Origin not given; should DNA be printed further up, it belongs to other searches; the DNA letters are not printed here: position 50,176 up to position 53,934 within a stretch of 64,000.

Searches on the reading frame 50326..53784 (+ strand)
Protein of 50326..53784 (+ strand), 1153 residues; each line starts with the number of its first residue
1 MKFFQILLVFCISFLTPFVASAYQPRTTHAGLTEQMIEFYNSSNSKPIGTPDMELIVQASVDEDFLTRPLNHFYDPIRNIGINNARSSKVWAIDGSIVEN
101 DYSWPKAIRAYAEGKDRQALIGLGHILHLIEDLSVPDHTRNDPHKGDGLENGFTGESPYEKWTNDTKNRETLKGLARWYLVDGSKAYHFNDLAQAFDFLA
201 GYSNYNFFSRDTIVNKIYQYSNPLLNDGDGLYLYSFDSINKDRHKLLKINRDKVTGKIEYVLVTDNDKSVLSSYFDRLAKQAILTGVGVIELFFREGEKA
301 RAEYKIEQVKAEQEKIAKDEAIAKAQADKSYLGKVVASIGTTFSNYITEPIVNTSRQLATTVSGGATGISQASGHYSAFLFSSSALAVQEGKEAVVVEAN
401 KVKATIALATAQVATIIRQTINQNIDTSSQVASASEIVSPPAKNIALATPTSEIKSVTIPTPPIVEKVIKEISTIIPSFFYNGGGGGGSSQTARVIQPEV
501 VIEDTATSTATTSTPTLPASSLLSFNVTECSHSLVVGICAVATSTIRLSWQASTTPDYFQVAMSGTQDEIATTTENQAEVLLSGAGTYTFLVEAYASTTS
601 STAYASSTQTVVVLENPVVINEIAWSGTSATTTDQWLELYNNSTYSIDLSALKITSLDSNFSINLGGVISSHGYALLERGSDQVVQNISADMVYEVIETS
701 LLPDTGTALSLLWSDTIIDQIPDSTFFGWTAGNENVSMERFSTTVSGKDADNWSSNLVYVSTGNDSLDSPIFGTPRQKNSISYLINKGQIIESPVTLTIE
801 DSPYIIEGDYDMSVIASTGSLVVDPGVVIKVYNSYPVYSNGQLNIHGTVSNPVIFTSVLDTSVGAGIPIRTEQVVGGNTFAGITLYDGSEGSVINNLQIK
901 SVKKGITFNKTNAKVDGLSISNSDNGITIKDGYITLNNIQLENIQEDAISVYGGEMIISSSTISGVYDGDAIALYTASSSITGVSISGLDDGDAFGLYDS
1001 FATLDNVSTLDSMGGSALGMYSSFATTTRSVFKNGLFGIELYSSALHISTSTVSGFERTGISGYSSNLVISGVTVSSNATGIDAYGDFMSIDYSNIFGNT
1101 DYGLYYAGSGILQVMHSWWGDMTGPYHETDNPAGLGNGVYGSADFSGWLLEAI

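Call 62: search_protein_families(library=pfam, proteins=[window:50326-53784:+], max_evalue=0.001)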
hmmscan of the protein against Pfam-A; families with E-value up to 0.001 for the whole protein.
window:50326-53784:+ (1153 aa): 1 family
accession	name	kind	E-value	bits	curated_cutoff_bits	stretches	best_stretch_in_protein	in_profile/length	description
PF00932.25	LTD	-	1.6e-06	28.9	34.3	1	616-690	6-74/109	Lamin Tail Domain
